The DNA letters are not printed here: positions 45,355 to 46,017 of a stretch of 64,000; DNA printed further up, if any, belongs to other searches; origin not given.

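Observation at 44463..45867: MqsR-like toxin paired with a Zn-ribbon/HTH/Panacea triple-domain antitoxin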

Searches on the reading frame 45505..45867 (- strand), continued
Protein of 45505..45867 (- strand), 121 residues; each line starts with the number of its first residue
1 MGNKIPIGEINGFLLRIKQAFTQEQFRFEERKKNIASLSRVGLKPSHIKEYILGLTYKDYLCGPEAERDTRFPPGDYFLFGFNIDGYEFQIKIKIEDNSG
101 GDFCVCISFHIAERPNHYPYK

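Call 43: find_encoding_contigs(protein=P0029, flank=6000, max_places=3)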
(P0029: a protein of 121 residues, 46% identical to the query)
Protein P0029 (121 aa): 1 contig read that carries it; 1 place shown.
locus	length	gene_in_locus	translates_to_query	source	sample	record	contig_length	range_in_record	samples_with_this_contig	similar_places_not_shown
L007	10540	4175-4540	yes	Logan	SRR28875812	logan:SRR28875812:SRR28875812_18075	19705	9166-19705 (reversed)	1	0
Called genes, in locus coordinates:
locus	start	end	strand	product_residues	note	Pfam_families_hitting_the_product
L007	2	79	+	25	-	?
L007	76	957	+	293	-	-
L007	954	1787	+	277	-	PF00482:T2SSF (weak)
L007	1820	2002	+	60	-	-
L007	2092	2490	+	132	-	PF06271:RDD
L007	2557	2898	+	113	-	PF00684:DnaJ_CXXCXGXG (weak)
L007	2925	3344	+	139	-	-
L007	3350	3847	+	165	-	-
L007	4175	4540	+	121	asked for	-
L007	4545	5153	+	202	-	PF15731:MqsA_antitoxin, PF01381:HTH_3 (weak), PF13560:HTH_31 (weak)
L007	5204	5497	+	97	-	PF15919:HicB_lk_antitox, PF15970:HicB-like_2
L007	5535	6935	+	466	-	PF07833:Cu_amine_oxidN1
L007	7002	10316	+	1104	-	-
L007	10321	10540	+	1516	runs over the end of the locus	-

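Call 71: find_encoding_contigs(protein=P0002, flank=3000, max_places=2)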
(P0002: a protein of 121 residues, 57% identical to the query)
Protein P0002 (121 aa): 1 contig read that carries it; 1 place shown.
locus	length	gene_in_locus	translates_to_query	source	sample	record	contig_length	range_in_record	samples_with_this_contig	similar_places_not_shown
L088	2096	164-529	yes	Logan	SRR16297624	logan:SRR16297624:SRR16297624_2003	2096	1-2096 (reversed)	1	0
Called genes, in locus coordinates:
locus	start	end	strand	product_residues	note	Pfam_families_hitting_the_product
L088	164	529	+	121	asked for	-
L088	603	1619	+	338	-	PF15731:MqsA_antitoxin, PF13274:SocA_Panacea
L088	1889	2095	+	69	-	?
